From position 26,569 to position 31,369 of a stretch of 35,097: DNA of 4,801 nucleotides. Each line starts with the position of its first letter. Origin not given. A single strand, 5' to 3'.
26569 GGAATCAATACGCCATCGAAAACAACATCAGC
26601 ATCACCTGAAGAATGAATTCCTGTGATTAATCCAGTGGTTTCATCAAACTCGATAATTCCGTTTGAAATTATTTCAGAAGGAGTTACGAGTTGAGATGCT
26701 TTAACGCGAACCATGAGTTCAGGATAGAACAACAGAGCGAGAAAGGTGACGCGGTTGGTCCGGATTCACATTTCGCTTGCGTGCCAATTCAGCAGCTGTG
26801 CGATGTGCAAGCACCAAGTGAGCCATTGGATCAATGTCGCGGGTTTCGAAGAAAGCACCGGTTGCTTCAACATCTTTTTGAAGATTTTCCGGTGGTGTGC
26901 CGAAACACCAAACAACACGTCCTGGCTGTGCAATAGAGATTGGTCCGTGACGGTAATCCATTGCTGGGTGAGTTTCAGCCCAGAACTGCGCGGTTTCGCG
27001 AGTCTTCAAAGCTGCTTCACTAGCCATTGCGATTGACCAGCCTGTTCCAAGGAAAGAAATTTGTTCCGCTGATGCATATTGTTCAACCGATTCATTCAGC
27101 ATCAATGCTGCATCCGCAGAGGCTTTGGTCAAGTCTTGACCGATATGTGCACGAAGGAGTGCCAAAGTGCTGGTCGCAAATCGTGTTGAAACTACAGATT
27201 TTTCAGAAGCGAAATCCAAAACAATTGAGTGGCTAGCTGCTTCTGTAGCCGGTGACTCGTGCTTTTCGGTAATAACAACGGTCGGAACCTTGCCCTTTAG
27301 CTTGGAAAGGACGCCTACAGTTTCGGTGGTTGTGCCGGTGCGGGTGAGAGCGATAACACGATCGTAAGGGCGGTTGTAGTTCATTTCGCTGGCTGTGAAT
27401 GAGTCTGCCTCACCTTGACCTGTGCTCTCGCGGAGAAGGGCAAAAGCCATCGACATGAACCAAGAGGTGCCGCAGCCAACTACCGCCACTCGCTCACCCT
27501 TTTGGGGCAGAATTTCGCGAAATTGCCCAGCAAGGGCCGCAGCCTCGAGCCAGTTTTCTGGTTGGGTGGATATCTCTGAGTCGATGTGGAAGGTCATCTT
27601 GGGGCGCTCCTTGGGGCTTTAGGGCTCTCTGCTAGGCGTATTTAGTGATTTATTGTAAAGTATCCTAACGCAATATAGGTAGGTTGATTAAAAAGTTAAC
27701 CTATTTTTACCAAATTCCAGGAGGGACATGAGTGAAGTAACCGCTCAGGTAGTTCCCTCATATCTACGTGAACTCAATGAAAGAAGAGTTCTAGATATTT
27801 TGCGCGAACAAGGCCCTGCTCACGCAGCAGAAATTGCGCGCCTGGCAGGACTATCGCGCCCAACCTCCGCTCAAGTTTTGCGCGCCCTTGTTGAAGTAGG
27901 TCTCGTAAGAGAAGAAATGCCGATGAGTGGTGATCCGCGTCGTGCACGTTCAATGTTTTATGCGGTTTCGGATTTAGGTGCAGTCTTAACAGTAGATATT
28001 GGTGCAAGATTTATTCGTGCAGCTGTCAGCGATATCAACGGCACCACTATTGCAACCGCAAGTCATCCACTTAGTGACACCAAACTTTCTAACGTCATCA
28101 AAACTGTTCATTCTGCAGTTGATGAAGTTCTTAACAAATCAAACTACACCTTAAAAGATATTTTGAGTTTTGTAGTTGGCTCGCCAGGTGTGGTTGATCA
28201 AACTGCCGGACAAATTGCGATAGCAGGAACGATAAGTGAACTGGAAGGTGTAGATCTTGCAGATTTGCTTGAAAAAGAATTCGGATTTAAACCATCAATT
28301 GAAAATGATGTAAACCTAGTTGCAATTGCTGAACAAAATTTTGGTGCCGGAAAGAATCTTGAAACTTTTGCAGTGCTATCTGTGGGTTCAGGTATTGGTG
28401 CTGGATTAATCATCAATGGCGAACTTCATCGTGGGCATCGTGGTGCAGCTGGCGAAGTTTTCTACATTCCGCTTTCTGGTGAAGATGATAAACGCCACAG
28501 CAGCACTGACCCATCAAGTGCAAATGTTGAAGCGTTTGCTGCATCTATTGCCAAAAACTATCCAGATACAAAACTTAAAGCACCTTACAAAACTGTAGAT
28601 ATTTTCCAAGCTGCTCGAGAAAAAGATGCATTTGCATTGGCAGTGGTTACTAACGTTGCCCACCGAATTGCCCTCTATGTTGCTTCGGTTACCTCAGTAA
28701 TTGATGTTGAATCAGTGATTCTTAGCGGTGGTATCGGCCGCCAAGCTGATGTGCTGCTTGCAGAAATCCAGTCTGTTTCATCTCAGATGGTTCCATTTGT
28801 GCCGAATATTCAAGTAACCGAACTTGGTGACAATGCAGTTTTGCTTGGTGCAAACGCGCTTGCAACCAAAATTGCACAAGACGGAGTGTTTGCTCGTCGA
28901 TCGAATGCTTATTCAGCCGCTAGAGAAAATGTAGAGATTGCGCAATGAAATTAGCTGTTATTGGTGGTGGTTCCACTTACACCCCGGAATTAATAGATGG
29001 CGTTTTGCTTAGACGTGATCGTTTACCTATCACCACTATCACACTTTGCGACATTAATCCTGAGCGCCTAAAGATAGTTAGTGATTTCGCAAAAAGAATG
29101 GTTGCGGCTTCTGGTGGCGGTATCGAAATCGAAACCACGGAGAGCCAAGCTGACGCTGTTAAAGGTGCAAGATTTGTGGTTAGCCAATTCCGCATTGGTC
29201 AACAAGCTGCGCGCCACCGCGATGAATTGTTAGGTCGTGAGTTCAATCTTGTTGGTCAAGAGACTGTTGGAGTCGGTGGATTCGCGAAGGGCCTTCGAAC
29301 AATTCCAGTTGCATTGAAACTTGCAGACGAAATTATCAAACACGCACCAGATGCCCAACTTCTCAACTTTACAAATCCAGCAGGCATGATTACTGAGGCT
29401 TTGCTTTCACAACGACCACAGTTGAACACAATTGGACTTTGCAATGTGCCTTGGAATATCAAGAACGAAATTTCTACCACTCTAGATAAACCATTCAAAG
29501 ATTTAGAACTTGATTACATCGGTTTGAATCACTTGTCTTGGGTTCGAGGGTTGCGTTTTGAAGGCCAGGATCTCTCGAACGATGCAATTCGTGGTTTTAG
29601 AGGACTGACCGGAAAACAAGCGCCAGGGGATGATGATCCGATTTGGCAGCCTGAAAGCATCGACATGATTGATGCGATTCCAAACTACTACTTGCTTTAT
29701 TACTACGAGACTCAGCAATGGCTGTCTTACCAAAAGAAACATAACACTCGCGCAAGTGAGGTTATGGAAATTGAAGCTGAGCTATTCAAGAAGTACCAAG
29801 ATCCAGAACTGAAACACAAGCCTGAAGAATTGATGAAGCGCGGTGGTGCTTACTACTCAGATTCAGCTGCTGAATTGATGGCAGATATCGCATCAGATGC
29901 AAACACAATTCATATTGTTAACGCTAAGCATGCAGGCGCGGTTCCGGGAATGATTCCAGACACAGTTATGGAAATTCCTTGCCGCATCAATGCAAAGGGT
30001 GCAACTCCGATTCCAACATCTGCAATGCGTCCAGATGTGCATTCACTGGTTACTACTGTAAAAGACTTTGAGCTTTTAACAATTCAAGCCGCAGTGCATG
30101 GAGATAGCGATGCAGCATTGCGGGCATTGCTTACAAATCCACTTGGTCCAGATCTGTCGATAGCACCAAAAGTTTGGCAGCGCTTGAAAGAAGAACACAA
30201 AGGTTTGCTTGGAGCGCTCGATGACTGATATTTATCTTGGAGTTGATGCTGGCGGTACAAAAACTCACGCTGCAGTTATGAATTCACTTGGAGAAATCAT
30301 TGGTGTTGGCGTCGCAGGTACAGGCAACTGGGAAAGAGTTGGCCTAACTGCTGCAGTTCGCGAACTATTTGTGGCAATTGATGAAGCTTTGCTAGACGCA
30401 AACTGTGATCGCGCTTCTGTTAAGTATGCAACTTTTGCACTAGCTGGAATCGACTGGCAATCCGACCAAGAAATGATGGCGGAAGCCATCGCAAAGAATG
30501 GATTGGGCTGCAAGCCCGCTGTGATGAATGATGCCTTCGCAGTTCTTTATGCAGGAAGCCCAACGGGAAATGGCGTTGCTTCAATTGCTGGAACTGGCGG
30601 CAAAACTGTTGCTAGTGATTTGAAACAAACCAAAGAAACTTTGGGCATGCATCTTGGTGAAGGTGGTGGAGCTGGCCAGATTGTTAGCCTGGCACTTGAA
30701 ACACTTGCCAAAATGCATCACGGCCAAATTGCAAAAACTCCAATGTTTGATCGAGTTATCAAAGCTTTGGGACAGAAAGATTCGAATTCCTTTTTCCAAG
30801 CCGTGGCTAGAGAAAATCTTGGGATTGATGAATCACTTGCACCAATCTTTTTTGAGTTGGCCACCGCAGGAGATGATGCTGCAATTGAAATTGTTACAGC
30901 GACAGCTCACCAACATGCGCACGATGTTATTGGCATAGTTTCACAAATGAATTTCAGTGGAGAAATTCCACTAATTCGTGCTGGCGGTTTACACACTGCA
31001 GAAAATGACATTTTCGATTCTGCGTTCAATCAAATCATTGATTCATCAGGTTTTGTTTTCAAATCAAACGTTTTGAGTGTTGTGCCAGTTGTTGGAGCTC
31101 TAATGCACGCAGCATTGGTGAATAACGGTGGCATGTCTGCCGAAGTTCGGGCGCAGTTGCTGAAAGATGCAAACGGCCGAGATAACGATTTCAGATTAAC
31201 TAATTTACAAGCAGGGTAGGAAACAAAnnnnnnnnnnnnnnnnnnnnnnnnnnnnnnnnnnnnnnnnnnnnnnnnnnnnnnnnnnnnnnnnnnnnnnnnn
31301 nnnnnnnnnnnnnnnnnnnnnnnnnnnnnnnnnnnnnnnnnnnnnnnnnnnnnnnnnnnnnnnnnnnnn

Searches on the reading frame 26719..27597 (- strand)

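Call 14: search_protein_families(library=pfam, proteins=[window:26719-27597:-], max_evalue=0.01)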
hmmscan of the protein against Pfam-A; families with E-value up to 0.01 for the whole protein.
window:26719-27597:- (292 aa): 1 family
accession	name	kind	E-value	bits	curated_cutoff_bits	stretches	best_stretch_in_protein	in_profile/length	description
PF01380.27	SIS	-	1.7e-18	67.1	25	2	35-150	6-127/131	SIS domain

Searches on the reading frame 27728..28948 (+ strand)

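Call 14: search_protein_families(library=pfam, proteins=[window:27728-28948:+], max_evalue=0.01)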
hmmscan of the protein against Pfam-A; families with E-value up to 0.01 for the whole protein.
window:27728-28948:+ (406 aa): 14 families
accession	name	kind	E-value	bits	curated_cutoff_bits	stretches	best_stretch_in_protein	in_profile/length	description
PF00480.26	ROK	-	8.2e-44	150.7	22.9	1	87-381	2-293/294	ROK family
PF09339.16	HTH_IclR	-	2.1e-07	31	22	1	20-62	7-50/52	IclR helix-turn-helix domain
PF01869.26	BcrAD_BadFG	-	2.7e-06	27.5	31.5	0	293-355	185-249/271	BadF/BadG/BcrA/BcrD ATPase family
PF12840.13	HTH_20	-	3.1e-06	27.5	27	1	19-62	7-50/51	Helix-turn-helix domain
PF01047.28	MarR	-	5.8e-06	26.5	24.6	1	17-61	4-48/59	MarR family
PF01978.25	TrmB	-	2.2e-05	24.7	25.6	1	18-63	10-55/68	Sugar-specific transcriptional regulator TrmB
PF12802.13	MarR_2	-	2.6e-05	24.7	27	1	18-63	7-53/61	MarR family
PF13412.12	HTH_24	-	4.3e-05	23.4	21.9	1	17-61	4-48/48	Winged helix-turn-helix DNA-binding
PF01022.26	HTH_5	-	0.00026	21.2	22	1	19-61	5-46/47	Bacterial regulatory protein, arsR family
PF08100.18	Dimerisation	-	0.00031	21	25.6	1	20-89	29-92/93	O-methyltransferase dimerisation domain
PF13463.12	HTH_27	-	0.00045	20.9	22.2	1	18-83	5-67/68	Winged helix DNA-binding domain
PF25213.1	HVO_A0261_N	-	0.0011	19.2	35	1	17-62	12-56/86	HVO_A0261 N-terminal domain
PF13404.12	HTH_AsnC-type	-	0.0015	18.8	27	1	19-49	6-36/42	AsnC-type helix-turn-helix domain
PF13545.12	HTH_Crp_2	-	0.0038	17.6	27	0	30-61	22-53/70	Crp-like helix-turn-helix domain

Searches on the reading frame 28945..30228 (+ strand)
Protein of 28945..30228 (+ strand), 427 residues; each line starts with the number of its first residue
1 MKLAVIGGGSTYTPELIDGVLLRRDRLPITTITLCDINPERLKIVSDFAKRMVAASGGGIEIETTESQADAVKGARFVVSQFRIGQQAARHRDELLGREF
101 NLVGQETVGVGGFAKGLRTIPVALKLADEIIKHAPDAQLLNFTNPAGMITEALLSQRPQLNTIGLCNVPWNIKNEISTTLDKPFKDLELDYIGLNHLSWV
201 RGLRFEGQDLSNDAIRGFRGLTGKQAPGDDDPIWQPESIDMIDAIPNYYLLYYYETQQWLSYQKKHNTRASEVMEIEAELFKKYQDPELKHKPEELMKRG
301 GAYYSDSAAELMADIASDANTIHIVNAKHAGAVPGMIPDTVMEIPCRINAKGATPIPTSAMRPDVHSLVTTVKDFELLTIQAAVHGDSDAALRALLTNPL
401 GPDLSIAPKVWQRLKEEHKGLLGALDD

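Call 14: search_protein_families(library=pfam, proteins=[window:28945-30228:+], max_evalue=0.01)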
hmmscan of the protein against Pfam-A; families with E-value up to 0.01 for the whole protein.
window:28945-30228:+ (427 aa): 2 families
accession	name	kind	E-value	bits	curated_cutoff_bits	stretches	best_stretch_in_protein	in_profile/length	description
PF02056.22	Glyco_hydro_4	-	1.3e-48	165.5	23.2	1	2-180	1-181/183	Family 4 glycosyl hydrolase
PF11975.13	Glyco_hydro_4C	-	1.1e-41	143.5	24.1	1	191-400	1-210/211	Family 4 glycosyl hydrolase C-terminal domain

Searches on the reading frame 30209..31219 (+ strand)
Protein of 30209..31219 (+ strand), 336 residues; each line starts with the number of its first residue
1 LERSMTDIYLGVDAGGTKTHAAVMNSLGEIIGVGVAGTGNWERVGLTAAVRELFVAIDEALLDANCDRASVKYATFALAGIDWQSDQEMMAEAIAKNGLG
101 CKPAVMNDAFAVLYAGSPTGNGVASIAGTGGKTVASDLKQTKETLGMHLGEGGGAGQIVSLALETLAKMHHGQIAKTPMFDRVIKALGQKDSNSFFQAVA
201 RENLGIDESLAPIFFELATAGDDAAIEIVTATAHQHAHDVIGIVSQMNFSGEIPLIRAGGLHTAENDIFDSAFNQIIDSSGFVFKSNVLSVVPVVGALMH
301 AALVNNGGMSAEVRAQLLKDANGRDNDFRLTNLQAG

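Call 90: search_protein_families(library=pfam, proteins=[window:30209-31219:+], max_evalue=0.001)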
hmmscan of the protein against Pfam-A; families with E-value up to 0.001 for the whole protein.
window:30209-31219:+ (336 aa): 1 family
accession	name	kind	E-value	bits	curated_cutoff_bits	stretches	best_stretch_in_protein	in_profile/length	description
PF01869.26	BcrAD_BadFG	-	1.2e-26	94.3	31.5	1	10-301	1-271/271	BadF/BadG/BcrA/BcrD ATPase family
